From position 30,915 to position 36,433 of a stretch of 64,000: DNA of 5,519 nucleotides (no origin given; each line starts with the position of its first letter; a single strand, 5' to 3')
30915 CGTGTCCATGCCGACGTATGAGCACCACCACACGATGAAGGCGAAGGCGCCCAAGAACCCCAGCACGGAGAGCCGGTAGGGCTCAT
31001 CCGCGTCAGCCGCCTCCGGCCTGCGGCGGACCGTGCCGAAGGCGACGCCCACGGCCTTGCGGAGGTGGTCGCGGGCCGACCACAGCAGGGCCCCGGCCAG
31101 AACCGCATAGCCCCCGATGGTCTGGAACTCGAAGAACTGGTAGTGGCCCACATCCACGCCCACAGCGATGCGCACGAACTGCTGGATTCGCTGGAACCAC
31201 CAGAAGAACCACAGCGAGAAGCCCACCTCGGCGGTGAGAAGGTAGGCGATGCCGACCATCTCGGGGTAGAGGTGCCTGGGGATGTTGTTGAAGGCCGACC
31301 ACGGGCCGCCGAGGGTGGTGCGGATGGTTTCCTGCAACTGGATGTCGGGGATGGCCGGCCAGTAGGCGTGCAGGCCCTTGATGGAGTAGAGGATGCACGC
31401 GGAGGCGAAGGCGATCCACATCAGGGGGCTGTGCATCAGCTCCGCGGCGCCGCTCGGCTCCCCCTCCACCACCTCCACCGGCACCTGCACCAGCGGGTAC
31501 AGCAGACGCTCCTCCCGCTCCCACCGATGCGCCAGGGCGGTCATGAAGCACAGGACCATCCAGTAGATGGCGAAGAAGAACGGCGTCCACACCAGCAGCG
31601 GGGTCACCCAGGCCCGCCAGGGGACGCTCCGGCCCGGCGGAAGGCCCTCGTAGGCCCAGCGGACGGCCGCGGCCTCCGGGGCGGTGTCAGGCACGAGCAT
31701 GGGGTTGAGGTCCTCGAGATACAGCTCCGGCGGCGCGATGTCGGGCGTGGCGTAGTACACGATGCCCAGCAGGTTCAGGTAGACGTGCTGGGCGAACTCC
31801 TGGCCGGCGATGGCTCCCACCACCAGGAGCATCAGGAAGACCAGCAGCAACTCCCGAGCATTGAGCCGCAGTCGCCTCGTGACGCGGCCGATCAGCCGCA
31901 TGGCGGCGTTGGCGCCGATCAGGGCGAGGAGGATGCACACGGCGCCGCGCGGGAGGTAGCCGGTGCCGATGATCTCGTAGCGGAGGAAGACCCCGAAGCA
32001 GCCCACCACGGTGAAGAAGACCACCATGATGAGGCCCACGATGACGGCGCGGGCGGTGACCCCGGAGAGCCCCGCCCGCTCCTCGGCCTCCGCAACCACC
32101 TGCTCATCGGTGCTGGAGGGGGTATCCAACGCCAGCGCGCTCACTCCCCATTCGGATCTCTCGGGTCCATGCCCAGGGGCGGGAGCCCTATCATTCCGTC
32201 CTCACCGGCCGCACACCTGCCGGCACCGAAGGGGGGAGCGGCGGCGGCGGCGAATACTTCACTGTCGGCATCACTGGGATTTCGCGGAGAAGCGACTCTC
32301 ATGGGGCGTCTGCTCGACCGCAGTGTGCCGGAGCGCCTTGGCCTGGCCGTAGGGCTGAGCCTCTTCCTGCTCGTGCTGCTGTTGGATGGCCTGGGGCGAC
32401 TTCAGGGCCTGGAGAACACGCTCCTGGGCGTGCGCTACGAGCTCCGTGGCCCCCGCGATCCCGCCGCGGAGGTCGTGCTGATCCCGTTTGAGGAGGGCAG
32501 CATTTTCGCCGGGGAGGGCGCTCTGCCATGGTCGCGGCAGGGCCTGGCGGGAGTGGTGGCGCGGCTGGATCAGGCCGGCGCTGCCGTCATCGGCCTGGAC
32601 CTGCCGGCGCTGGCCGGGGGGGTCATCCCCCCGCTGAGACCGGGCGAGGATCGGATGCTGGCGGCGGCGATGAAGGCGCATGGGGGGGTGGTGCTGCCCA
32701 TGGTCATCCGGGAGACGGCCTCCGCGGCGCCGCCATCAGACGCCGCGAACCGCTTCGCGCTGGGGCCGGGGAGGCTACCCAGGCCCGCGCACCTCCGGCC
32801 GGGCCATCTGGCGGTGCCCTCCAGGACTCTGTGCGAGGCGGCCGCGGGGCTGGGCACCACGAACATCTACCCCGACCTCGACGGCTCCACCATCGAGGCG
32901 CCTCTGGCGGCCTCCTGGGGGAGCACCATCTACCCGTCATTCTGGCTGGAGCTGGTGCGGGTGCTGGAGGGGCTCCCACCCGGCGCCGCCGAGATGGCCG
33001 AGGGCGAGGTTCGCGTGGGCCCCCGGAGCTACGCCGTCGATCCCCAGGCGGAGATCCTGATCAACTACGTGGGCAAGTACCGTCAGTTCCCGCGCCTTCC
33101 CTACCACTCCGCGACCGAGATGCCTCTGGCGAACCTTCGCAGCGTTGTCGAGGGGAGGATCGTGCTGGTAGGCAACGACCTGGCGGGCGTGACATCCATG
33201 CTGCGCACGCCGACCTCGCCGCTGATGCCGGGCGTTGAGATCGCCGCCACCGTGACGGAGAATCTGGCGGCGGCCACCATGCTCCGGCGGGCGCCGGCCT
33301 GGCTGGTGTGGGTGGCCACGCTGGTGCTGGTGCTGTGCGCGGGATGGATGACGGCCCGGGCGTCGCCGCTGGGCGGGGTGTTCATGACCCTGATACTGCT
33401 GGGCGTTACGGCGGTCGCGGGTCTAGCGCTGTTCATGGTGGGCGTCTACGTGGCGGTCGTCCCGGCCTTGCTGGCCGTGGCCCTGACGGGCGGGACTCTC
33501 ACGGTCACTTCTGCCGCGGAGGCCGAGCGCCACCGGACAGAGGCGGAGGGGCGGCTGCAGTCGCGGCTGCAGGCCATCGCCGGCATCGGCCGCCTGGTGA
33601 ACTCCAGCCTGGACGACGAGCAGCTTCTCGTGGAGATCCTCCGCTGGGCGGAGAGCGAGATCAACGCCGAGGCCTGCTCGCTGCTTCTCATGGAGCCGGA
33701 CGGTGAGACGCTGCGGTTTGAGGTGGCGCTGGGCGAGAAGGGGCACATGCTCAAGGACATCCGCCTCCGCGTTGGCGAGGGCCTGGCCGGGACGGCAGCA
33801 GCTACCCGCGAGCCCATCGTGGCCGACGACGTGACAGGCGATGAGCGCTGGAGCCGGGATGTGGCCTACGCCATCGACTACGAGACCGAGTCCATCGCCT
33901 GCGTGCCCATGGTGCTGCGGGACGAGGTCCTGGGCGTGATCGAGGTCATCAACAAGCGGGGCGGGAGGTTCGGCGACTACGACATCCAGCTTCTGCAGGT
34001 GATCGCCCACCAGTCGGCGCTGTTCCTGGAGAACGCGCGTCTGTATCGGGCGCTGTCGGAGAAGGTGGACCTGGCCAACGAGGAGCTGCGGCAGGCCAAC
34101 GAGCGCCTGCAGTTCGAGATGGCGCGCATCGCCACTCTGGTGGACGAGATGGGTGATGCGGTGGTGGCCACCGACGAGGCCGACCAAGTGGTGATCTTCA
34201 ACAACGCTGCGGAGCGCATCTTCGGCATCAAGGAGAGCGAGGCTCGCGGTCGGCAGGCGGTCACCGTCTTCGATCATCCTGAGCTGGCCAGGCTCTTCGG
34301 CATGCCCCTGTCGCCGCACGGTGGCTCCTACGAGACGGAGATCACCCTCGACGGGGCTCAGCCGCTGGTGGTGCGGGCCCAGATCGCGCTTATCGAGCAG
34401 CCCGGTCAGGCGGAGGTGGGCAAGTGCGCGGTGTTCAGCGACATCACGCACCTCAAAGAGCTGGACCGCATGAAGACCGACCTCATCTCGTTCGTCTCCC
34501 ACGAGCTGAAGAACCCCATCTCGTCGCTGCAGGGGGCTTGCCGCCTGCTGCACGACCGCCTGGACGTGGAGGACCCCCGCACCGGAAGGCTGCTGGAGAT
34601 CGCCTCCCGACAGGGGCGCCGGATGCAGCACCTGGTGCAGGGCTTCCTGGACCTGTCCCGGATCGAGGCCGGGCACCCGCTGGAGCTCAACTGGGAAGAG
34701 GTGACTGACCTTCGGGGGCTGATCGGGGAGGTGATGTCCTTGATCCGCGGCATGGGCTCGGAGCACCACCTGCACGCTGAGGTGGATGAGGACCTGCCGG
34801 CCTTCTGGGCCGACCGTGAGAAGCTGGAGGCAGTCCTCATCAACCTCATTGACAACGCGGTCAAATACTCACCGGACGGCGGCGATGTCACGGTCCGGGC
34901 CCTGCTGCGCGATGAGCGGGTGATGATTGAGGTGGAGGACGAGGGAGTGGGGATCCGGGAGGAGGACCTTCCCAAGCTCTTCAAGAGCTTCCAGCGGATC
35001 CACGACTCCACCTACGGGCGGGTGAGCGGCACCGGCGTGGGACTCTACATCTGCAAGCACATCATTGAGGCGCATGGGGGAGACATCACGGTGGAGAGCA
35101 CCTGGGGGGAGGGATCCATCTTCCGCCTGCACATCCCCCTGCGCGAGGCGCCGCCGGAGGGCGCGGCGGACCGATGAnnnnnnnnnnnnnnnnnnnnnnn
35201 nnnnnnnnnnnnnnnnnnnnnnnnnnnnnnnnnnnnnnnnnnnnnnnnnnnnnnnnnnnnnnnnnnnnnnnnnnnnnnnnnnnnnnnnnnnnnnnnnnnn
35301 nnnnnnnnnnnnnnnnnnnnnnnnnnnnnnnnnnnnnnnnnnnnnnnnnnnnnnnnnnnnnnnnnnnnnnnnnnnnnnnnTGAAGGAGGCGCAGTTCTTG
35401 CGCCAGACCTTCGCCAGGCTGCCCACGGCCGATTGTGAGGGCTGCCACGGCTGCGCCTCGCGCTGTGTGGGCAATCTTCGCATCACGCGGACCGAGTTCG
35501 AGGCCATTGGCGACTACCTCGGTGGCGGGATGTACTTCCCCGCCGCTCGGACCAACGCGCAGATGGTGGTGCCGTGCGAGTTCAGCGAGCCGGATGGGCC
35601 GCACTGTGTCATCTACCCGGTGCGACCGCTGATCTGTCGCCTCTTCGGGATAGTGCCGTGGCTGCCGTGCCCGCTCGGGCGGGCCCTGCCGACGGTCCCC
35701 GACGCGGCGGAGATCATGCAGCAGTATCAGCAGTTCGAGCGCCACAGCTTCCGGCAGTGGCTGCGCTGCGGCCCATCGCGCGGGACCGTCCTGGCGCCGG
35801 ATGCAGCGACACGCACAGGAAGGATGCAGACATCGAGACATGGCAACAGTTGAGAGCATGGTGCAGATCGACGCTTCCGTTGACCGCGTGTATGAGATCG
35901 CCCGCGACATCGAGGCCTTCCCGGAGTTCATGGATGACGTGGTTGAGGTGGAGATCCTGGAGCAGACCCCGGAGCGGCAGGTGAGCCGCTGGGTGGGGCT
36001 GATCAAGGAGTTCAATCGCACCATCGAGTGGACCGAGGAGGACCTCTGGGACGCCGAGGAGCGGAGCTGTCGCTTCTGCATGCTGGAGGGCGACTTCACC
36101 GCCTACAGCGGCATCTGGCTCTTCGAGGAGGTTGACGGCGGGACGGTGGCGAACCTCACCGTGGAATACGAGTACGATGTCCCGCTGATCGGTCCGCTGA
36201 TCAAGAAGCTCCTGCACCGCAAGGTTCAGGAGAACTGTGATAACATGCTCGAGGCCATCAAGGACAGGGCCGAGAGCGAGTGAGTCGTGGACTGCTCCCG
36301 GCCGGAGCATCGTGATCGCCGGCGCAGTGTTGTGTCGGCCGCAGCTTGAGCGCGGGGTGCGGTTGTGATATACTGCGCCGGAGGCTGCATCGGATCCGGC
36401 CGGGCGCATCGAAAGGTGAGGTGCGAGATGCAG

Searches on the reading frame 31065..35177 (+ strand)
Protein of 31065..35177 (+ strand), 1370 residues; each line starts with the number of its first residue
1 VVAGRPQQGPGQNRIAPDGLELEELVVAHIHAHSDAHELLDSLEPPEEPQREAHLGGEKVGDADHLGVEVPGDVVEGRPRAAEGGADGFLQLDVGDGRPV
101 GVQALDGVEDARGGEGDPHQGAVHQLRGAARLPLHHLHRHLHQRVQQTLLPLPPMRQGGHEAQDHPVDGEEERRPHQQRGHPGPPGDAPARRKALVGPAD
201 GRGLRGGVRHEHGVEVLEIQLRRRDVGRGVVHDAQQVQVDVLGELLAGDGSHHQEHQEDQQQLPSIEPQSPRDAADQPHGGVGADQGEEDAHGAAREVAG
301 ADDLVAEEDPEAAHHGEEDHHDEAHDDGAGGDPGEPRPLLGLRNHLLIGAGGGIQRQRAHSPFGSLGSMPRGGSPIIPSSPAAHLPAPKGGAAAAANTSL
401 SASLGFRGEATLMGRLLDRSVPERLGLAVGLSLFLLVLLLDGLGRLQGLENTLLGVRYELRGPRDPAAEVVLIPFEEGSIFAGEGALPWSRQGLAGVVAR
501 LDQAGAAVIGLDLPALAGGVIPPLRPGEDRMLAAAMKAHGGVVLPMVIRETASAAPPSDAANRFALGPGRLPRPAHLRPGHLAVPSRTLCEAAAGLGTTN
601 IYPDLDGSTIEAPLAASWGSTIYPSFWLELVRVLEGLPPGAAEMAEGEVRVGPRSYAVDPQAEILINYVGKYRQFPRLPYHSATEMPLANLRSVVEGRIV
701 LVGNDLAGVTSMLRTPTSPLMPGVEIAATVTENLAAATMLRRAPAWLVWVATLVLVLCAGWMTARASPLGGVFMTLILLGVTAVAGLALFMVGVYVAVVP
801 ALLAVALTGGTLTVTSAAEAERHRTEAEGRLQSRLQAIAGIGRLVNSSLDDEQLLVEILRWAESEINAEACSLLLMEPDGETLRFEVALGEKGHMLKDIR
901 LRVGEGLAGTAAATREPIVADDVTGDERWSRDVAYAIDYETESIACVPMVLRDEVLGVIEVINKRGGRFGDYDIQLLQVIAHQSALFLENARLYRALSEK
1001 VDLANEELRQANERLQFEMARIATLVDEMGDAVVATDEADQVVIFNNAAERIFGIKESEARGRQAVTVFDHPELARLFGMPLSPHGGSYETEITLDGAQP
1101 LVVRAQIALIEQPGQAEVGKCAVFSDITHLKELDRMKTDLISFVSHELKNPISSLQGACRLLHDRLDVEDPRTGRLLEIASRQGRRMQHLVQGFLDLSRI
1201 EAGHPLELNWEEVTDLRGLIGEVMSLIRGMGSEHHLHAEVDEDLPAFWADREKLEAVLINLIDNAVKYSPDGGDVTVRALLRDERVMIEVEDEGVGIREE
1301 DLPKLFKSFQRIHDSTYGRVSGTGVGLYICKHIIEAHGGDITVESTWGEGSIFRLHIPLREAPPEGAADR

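Call 86: search_protein_families(library=pfam, proteins=[window:31065-35177:+], max_evalue=0.0001)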
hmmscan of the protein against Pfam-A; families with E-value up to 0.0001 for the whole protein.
window:31065-35177:+ (1370 aa): 7 families
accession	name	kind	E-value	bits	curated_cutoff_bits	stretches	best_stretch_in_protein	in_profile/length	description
PF05226.16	CHASE2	-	6.1e-37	128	26.3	1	434-760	3-250/257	CHASE2 domain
PF02518.31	HATPase_c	-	6.6e-30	104.2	26.4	1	1250-1360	2-110/111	Histidine kinase-, DNA gyrase B-, and HSP90-like ATPase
PF01590.32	GAF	-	4.9e-19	69.6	22.4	1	852-986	3-131/133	GAF domain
PF13185.12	GAF_2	-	1.2e-18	68.1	28.6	1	850-989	3-136/136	GAF domain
PF00512.31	HisKA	-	4e-16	59.2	26.9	1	1137-1203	2-66/66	His Kinase A (phospho-acceptor) domain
PF13492.12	GAF_3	-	1.3e-09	38.9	27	1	852-990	3-129/129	GAF domain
PF00989.32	PAS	-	6.5e-07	29.8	22.6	1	1021-1078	2-62/113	PAS fold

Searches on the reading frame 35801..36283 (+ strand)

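Call 42: search_protein_families(library=pfam, proteins=[window:35801-36283:+], max_evalue=0.01)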
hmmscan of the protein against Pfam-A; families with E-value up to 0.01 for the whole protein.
window:35801-36283:+ (160 aa): 3 families
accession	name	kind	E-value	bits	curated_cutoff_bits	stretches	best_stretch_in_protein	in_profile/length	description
PF03364.25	Polyketide_cyc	-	1.2e-19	71.2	23.4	1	23-149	1-125/126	Polyketide cyclase / dehydrase and lipid transport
PF10604.15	Polyketide_cyc2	-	1.4e-16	61.5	27.4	1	14-158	1-142/142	Polyketide cyclase / dehydrase and lipid transport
PF10698.15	DUF2505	-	0.00037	21.1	26.9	1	101-153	102-154/158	Protein of unknown function (DUF2505)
